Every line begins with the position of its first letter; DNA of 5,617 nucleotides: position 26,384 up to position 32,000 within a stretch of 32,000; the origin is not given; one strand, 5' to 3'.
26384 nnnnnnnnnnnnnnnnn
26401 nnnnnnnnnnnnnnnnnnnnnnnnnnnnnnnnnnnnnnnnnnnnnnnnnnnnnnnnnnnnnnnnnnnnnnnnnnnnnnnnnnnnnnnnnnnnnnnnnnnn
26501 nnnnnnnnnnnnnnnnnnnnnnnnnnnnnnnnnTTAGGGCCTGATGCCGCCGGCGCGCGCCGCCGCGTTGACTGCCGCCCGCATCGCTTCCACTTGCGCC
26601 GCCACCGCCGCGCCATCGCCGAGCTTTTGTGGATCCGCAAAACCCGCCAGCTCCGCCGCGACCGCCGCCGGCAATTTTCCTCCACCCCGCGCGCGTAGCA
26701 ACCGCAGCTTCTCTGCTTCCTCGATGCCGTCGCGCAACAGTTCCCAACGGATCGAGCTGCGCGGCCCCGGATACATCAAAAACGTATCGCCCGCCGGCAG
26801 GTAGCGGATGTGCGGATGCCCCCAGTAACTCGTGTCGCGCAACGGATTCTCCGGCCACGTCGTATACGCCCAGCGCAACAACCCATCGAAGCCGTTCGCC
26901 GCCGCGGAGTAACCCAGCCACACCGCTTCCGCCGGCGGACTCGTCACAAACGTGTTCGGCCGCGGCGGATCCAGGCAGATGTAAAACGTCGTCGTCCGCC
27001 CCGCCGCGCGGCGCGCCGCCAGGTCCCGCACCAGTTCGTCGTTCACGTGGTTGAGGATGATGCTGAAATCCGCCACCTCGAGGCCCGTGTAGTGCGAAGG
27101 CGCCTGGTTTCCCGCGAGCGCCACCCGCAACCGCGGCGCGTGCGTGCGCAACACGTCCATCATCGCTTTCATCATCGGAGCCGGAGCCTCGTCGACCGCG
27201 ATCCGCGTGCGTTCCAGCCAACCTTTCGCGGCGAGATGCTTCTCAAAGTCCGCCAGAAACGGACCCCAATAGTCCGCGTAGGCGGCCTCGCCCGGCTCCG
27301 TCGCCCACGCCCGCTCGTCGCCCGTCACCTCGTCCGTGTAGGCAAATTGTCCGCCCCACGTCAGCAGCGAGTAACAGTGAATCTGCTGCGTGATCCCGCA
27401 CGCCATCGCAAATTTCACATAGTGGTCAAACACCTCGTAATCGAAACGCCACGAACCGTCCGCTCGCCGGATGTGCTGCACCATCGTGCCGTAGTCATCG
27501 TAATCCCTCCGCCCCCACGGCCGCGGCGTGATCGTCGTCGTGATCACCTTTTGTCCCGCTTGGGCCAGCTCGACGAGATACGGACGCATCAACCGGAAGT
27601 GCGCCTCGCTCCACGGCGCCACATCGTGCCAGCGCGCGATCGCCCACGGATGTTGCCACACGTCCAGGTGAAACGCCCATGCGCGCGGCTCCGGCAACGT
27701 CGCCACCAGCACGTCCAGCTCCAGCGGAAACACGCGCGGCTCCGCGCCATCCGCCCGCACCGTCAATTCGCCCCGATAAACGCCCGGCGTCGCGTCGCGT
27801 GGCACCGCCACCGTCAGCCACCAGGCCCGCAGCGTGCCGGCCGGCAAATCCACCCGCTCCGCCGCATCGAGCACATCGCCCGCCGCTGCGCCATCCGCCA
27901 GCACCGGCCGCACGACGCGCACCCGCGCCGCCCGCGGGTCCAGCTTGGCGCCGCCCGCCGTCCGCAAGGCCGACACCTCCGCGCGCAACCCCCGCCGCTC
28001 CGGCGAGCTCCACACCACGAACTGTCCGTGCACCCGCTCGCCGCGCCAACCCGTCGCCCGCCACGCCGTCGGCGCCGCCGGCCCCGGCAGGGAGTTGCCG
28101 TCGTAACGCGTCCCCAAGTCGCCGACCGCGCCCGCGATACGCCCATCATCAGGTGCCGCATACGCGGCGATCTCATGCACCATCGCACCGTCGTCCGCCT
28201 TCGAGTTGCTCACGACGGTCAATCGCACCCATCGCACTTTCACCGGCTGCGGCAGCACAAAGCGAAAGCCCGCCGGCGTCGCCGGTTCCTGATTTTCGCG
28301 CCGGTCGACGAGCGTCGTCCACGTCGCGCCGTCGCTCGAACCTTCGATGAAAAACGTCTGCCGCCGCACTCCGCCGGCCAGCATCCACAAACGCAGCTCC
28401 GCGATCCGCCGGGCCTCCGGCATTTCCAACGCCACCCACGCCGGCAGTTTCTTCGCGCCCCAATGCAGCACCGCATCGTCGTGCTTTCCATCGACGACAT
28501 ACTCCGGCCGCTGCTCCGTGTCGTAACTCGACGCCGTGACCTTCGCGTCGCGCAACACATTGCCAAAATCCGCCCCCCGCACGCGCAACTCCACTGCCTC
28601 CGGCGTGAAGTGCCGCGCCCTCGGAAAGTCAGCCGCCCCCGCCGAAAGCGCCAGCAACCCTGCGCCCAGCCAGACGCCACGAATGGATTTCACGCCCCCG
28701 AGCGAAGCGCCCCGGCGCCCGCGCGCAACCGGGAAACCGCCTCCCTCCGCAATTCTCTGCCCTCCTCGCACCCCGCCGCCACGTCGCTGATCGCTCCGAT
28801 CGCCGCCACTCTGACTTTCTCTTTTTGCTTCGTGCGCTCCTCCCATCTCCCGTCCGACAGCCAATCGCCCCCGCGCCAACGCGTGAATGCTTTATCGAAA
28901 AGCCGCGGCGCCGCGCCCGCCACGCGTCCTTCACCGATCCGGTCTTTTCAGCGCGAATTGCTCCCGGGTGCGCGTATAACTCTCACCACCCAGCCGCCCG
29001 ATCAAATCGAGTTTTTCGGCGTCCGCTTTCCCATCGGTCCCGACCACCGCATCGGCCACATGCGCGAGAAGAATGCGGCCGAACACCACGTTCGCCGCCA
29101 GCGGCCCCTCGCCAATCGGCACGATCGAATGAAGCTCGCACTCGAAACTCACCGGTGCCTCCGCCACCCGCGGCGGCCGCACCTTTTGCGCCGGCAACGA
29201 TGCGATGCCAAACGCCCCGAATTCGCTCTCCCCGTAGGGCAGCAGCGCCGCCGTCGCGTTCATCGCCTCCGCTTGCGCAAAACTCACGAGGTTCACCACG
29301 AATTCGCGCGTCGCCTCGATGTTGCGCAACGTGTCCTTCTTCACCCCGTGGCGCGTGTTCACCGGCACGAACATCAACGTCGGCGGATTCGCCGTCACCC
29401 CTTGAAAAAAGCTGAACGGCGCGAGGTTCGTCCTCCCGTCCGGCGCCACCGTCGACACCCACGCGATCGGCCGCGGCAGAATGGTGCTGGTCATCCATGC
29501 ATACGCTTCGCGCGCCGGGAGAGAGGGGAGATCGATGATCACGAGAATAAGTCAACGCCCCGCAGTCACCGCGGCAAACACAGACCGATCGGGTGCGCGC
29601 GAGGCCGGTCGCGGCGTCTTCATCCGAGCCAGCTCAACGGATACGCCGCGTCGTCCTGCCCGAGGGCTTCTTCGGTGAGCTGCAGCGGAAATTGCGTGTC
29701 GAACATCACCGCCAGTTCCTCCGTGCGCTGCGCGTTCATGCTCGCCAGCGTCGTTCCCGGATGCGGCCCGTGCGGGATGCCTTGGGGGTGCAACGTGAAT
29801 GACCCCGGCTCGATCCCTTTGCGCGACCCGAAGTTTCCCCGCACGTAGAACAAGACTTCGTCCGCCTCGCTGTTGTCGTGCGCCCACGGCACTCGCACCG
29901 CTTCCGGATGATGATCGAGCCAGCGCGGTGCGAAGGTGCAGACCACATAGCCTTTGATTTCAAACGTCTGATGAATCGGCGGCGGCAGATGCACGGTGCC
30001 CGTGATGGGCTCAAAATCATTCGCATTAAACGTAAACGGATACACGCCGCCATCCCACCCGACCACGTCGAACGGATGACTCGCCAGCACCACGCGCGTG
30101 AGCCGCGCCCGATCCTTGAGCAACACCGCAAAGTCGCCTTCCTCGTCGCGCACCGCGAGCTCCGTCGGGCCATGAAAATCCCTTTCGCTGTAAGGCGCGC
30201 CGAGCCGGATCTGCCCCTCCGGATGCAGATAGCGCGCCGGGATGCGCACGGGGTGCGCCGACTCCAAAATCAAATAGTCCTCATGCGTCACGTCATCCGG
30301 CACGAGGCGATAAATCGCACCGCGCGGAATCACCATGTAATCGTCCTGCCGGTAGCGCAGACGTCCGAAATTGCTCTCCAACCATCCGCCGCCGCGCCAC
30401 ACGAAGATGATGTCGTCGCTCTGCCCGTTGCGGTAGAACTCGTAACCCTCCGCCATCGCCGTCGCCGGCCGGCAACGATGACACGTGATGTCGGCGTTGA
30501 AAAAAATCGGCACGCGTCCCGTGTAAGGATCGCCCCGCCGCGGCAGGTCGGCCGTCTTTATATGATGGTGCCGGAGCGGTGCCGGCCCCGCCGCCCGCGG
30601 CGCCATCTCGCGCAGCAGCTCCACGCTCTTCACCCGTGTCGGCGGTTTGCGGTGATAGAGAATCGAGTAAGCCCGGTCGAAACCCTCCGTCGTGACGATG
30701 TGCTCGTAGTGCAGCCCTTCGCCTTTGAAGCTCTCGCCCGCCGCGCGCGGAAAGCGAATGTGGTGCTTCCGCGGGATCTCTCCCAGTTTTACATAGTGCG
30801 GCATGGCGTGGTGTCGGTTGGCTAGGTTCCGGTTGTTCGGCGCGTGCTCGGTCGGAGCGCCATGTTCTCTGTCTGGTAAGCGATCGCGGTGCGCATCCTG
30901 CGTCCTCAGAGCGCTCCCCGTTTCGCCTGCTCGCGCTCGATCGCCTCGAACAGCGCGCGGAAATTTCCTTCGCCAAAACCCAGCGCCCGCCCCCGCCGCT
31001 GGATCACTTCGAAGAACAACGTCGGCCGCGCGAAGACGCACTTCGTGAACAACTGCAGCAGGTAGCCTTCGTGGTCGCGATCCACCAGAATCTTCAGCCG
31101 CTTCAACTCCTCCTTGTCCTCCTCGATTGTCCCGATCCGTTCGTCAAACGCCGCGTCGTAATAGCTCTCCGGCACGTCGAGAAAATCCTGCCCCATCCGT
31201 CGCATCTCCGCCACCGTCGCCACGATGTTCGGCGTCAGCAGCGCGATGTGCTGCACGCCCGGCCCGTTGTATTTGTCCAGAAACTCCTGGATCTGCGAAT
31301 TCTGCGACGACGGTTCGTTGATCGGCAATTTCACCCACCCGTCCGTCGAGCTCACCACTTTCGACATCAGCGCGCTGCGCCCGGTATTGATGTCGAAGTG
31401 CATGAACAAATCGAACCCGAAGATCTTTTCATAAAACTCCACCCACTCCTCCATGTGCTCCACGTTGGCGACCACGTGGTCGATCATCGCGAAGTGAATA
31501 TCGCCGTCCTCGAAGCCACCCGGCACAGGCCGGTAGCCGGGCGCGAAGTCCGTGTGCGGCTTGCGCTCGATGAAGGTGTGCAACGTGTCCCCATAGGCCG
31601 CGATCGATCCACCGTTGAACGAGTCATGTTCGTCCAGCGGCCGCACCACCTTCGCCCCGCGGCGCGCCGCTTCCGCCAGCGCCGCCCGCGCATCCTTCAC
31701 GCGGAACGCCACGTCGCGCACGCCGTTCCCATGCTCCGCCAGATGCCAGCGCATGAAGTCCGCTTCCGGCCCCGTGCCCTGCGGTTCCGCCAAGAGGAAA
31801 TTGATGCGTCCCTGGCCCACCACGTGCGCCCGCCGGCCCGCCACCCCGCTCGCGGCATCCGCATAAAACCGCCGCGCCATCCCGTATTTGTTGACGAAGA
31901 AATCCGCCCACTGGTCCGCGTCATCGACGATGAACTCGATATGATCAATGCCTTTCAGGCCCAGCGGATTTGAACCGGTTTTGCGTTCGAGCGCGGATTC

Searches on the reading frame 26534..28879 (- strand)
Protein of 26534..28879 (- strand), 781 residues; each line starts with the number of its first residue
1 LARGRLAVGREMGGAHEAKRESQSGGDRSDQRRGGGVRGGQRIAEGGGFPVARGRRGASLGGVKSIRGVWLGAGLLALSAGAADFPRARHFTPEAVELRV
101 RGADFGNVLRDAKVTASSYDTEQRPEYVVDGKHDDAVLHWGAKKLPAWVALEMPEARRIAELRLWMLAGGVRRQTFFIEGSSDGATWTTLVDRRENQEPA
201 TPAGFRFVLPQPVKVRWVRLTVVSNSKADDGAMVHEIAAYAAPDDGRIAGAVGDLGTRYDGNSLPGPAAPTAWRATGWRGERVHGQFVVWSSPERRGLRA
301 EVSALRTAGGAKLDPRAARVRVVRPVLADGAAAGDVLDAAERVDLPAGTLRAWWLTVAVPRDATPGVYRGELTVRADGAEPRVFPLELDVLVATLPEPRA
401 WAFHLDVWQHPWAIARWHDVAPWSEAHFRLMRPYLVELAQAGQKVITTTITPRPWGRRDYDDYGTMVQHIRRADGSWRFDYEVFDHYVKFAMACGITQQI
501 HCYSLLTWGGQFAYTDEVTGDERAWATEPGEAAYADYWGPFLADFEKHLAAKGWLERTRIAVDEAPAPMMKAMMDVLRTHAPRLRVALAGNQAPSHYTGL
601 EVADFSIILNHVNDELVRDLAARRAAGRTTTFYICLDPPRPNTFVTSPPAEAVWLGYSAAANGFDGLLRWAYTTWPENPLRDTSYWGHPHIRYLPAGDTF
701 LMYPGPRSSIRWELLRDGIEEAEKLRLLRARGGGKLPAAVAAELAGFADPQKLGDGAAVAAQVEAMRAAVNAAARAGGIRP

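Call 7: search_protein_families(library=pfam, proteins=[window:26534-28879:-], max_evalue=0.001)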
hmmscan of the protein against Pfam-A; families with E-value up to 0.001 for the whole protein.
window:26534-28879:- (781 aa): 5 families
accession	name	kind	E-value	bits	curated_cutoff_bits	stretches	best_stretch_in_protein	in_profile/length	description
PF13320.12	GH123_cat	-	1.9e-95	320.4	23.1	1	408-728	1-324/324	Glycoside hydrolase 123, catalytic domain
PF22680.2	Glyco_hydro_123_N_2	-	5.4e-21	75.4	27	1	257-375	6-141/142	Glycoside hydrolase 123 N-terminal domain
PF00754.31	F5_F8_type_C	-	1.3e-11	45.1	28.2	1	114-236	2-126/127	F5/8 type C domain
PF22633.2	F5_F8_type_C_2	-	1e-05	26.5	27.8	1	128-220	2-91/91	NedA-like, galactose-binding domain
PF19543.5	GH123_N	-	1.1e-05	24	22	1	275-391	195-306/969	Glycoside hydrolase 123, N-terminal domain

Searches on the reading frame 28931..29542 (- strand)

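Call 7: search_protein_families(library=pfam, proteins=[window:28931-29542:-], max_evalue=0.001)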
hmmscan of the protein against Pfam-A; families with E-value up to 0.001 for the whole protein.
window:28931-29542:- (203 aa): 1 family
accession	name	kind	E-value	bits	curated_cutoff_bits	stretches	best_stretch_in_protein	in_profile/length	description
PF01613.24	Flavin_Reduct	-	4.4e-23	82.5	27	1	22-164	4-135/153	Flavin reductase like domain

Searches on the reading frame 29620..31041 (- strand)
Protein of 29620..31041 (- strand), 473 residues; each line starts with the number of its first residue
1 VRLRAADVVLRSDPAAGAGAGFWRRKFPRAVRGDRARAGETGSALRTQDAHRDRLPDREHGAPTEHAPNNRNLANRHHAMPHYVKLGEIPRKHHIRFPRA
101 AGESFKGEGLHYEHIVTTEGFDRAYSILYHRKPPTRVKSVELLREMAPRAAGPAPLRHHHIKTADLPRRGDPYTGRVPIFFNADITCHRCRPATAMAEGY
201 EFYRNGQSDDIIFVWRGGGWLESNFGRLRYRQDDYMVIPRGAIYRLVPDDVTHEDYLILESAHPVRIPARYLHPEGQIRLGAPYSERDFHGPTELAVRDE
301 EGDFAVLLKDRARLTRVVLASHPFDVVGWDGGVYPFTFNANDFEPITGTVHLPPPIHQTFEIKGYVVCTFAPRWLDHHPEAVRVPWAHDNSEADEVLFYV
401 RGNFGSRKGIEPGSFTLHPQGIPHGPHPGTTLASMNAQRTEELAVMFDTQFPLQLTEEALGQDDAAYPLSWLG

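Call 7: search_protein_families(library=pfam, proteins=[window:29620-31041:-], max_evalue=0.001)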
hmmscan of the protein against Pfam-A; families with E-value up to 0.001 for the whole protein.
window:29620-31041:- (473 aa): 2 families
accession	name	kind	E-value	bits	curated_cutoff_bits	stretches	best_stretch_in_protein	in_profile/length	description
PF20510.4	HgmA_N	-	2.6e-09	37.3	20.2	1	202-339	140-272/273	Homogentisate 1,2-dioxygenase N-terminal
PF04209.19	HgmA_C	-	4.2e-08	33.6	21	1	365-462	36-135/153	Homogentisate 1,2-dioxygenase C-terminal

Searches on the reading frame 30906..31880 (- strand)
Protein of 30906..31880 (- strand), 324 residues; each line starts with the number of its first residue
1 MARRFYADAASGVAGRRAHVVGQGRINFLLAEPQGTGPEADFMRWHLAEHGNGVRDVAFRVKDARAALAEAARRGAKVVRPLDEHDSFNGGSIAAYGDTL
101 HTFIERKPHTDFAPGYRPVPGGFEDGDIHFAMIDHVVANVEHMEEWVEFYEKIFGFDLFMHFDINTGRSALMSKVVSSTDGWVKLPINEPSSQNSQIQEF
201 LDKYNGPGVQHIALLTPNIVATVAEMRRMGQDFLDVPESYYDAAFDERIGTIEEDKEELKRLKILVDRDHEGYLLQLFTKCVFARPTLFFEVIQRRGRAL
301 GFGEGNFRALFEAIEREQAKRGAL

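Call 7: search_protein_families(library=pfam, proteins=[window:30906-31880:-], max_evalue=0.001)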
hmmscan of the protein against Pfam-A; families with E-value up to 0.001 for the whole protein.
window:30906-31880:- (324 aa): 4 families
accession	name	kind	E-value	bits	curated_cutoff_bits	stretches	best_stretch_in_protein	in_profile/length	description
PF00903.31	Glyoxalase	-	2.3e-18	67.1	20.6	1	133-244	2-106/121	Glyoxalase/Bleomycin resistance protein/Dioxygenase superfamily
PF13669.12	Glyoxalase_4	-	4e-14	53.3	27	1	134-236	1-96/109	Glyoxalase/Bleomycin resistance protein/Dioxygenase superfamily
PF13468.12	Glyoxalase_3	-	6.4e-08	33.3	25.1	0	33-84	54-108/176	Glyoxalase-like domain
PF14696.12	Glyoxalase_5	-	4.2e-07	30.6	27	1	19-106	44-126/139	Hydroxyphenylpyruvate dioxygenase, HPPD, N-terminal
